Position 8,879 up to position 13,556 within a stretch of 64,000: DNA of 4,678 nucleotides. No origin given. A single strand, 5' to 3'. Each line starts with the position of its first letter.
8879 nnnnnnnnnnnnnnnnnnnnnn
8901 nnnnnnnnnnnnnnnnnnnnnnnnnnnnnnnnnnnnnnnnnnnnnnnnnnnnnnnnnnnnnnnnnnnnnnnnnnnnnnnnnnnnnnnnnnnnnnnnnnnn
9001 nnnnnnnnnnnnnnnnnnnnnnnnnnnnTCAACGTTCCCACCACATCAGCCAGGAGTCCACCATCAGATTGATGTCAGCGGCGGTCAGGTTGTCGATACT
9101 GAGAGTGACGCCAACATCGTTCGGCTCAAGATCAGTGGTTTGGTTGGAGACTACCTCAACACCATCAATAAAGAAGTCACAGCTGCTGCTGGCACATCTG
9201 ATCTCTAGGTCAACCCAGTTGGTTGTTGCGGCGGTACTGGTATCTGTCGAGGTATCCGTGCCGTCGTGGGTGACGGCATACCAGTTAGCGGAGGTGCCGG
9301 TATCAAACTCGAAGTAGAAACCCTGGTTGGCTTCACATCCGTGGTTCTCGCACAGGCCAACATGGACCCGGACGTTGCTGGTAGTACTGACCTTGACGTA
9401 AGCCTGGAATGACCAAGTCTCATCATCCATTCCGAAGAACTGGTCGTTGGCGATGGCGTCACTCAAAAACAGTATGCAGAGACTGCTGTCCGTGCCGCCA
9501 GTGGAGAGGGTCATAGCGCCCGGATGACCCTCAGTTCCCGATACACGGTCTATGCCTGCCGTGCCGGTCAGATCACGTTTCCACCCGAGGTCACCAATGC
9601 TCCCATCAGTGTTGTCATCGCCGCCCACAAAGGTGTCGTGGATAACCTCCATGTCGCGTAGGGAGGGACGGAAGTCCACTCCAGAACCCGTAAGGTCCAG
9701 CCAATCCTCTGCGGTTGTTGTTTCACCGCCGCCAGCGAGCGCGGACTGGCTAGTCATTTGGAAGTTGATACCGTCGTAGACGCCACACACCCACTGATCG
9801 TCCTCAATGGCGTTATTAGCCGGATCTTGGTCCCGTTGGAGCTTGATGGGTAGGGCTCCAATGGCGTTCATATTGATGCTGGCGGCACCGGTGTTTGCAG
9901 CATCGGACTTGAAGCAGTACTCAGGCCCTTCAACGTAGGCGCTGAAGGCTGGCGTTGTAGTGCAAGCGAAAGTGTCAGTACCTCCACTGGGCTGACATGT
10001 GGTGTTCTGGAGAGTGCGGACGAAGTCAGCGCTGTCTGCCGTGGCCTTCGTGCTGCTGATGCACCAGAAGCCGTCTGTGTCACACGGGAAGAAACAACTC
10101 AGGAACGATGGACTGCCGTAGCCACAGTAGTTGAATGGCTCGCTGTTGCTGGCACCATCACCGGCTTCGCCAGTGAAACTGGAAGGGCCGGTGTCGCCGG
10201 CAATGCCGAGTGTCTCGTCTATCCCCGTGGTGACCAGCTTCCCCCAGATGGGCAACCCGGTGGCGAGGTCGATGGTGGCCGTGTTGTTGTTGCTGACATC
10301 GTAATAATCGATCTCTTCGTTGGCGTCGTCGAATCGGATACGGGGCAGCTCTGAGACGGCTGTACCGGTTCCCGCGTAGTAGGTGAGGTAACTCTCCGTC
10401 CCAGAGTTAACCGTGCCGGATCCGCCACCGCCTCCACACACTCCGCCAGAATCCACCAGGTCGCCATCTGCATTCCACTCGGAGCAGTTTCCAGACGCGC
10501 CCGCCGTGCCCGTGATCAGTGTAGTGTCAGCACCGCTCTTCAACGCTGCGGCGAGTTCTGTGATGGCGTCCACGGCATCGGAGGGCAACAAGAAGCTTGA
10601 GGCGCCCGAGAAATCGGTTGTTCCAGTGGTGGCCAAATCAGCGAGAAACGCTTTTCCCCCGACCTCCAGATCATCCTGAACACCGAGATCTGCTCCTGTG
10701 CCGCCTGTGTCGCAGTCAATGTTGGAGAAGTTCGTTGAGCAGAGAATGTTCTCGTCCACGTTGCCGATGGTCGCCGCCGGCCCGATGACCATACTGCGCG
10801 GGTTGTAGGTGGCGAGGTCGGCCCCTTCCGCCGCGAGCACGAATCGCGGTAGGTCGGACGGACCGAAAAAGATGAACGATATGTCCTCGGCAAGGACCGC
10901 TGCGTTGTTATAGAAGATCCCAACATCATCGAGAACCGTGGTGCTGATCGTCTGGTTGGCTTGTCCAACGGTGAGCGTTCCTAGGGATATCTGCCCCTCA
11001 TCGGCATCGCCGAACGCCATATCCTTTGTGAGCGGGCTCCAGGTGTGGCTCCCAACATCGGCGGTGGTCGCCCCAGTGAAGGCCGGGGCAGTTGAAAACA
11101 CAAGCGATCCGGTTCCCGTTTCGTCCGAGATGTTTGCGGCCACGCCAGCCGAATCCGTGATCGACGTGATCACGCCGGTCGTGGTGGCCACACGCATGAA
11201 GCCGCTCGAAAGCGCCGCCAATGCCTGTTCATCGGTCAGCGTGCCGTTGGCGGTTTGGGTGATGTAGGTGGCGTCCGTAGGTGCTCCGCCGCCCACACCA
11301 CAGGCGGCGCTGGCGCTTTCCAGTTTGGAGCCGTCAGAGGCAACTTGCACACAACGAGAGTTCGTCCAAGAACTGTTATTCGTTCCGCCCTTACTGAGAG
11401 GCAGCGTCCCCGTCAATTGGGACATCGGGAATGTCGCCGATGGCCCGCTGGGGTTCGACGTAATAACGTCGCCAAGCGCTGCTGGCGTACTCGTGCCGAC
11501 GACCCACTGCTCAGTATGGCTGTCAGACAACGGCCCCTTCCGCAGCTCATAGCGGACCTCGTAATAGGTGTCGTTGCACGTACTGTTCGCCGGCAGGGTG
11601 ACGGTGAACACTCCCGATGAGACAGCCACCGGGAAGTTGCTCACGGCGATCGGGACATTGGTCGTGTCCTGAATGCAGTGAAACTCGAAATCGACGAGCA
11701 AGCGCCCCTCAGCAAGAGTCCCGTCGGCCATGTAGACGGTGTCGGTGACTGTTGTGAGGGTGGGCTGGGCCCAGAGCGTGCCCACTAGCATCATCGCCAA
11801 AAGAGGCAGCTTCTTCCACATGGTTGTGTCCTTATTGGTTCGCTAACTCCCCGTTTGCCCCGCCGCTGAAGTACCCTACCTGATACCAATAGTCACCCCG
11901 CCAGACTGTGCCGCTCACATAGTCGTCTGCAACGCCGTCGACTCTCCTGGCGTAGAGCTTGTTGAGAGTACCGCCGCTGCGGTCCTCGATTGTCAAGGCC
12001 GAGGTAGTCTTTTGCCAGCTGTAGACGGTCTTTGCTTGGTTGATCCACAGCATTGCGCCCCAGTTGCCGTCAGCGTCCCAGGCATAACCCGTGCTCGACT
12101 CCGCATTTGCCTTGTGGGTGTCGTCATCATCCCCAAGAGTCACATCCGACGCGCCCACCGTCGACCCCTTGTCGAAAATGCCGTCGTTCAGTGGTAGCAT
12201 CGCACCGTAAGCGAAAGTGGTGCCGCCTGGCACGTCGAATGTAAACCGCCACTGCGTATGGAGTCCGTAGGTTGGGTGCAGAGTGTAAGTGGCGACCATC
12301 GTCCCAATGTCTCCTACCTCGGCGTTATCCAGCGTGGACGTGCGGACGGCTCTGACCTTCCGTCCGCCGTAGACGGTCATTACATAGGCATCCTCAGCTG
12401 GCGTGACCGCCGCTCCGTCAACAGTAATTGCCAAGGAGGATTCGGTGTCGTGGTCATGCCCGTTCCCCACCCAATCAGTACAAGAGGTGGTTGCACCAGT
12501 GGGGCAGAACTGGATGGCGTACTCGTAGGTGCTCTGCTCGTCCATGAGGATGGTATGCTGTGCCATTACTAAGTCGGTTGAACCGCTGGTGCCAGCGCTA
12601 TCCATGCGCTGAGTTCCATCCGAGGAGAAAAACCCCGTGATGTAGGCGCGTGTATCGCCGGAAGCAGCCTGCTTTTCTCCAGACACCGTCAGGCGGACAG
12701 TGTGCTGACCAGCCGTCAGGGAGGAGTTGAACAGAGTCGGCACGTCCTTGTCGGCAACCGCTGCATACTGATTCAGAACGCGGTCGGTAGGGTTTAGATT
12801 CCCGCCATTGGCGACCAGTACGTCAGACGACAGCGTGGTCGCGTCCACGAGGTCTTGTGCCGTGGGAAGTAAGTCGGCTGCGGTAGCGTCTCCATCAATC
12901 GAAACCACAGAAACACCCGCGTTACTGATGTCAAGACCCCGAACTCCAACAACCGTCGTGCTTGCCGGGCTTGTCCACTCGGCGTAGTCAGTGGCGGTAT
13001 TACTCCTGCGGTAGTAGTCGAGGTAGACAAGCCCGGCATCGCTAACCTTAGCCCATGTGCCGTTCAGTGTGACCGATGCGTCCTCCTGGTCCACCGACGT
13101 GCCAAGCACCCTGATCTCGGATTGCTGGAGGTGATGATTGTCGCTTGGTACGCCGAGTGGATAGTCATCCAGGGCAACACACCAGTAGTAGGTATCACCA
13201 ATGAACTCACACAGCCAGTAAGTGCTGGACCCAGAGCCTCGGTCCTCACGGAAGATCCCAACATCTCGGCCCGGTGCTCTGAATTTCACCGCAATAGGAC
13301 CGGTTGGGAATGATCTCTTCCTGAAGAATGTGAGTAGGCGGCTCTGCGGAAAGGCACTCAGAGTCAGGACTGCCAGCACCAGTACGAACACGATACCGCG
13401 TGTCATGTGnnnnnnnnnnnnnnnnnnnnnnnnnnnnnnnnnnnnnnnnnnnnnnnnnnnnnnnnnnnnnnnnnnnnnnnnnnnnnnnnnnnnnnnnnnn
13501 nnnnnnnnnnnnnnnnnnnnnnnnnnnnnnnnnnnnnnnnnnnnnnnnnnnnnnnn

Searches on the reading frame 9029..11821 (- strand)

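Call 32: search_protein_families(library=pfam, max_evalue=0.01, proteins=[window:9029-11821:-])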
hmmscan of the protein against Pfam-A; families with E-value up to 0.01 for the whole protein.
window:9029-11821:- (930 aa): 1 family
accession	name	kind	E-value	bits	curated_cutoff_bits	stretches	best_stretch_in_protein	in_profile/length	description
PF13385.13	Laminin_G_3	-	0.0014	19.2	27.6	1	798-900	14-112/151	Concanavalin A-like lectin/glucanases superfamily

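Call 53: search_protein_families(library=phrogs, max_evalue=0.00001, proteins=[window:9029-11821:-])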
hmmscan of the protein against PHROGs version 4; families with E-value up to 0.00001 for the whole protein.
window:9029-11821:- (930 aa): 0 families

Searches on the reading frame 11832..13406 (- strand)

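Call 32: search_protein_families(library=pfam, max_evalue=0.01, proteins=[window:11832-13406:-])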
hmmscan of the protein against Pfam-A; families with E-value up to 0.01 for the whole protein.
window:11832-13406:- (524 aa): 1 family
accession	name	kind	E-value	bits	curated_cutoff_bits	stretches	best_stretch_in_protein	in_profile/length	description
PF09136.16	Glucodextran_B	-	0.0083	16.5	27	0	87-125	8-46/83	Glucodextranase, domain B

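Call 53: search_protein_families(library=phrogs, max_evalue=0.00001, proteins=[window:11832-13406:-])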
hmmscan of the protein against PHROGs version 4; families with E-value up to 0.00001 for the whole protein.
window:11832-13406:- (524 aa): 0 families
